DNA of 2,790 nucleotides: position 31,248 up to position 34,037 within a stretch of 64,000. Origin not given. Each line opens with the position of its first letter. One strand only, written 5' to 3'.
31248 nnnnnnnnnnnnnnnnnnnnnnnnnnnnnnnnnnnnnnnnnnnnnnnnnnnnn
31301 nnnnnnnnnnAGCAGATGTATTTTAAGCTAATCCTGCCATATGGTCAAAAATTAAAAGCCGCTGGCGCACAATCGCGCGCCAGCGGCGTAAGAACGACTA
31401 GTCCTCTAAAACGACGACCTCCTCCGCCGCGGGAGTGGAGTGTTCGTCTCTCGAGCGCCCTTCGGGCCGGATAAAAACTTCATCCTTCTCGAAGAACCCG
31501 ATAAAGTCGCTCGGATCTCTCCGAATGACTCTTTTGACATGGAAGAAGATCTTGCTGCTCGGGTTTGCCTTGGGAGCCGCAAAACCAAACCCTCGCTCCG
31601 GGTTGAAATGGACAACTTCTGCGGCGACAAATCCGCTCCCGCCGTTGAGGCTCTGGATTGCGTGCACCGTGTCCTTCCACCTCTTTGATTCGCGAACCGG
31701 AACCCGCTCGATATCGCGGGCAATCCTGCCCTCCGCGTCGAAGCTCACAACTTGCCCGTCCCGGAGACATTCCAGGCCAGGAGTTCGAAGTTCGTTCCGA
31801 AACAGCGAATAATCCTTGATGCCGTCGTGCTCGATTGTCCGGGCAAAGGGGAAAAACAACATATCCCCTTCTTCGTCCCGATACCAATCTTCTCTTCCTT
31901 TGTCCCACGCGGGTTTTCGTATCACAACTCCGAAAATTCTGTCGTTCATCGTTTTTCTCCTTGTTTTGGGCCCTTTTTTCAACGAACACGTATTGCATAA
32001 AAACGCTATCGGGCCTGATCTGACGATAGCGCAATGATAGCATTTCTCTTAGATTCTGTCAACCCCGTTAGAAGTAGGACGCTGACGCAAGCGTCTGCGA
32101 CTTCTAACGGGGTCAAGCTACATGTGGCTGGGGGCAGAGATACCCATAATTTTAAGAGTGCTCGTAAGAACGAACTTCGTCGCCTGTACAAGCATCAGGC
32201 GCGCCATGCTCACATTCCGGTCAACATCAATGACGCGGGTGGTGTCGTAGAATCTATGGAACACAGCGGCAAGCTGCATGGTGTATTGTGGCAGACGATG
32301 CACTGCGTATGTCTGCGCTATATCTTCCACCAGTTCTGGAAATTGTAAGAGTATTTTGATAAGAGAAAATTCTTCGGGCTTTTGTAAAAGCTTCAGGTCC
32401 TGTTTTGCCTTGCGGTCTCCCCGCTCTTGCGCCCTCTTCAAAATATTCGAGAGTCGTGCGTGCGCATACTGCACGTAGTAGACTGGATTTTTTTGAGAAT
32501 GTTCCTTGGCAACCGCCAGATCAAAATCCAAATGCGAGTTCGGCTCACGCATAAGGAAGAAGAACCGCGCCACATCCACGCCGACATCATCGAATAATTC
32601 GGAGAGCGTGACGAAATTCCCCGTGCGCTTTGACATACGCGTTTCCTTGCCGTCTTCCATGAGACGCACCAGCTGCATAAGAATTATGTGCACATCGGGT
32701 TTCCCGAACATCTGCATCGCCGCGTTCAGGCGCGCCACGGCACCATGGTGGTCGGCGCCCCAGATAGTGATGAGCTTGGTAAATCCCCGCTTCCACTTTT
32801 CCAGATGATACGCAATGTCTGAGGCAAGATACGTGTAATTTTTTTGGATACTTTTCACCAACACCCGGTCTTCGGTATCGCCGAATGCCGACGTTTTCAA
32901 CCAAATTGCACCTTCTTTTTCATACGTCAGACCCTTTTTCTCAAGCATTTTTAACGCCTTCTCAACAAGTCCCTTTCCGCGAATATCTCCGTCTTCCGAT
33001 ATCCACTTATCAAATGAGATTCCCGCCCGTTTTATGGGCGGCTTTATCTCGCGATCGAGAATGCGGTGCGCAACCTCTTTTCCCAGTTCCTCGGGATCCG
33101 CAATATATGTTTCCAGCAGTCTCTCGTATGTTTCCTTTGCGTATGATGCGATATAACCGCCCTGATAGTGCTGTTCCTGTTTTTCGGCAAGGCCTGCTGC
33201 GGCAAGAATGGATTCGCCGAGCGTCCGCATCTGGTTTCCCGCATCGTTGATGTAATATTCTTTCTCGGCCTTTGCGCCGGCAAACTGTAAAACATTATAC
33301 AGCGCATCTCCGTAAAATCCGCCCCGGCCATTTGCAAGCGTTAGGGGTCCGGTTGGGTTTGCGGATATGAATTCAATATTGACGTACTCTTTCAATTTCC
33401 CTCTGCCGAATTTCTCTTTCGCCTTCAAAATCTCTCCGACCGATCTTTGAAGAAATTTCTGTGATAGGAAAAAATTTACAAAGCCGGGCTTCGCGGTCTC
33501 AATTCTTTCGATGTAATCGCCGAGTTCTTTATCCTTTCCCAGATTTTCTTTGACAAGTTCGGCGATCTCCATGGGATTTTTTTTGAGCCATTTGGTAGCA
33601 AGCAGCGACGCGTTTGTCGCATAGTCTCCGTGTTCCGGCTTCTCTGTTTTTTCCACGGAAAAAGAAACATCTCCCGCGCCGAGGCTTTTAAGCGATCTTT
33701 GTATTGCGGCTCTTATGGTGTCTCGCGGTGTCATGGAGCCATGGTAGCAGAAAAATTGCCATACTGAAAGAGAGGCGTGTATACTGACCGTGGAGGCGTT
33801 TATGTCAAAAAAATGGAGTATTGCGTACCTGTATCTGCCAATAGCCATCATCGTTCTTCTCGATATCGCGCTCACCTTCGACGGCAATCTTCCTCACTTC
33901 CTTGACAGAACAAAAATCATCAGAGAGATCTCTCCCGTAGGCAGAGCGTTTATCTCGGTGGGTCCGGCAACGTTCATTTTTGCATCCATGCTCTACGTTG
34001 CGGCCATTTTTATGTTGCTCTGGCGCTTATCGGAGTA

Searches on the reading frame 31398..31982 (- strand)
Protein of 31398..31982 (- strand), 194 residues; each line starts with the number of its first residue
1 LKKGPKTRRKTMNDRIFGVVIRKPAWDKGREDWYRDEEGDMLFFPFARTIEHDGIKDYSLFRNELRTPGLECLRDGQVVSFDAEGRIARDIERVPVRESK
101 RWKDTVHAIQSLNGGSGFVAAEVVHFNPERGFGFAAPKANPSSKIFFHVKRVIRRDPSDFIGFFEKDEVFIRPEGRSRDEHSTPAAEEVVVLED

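Call 11: search_protein_families(library=pfam, proteins=[window:31398-31982:-], max_evalue=0.001)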
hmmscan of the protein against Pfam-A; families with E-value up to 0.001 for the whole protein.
window:31398-31982:- (194 aa): 1 family
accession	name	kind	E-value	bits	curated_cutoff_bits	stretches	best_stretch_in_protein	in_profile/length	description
PF00313.28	CSD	-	2.6e-05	24.4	27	0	122-155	4-36/66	'Cold-shock' DNA-binding domain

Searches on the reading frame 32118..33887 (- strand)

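Call 11: search_protein_families(library=pfam, proteins=[window:32118-33887:-], max_evalue=0.001)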
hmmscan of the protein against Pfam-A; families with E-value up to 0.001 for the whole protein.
window:32118-33887:- (589 aa): 4 families
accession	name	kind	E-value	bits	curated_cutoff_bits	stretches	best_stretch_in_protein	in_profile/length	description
PF05746.21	DALR_1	-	3.8e-34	117.7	22.3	1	472-589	1-117/117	DALR anticodon binding domain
PF03485.21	Arg_tRNA_synt_N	-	5.7e-21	75.4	21.5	1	57-141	2-85/85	Arginyl tRNA synthetase N terminal domain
PF00750.26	tRNA-synt_1d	-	2.3e-11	43.7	23.3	1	151-434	3-297/349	tRNA synthetases class I (R), catalytic domain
PF09334.17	tRNA-synt_1g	-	1.1e-05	24.8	20.1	0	414-461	324-370/391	tRNA synthetases class I (M)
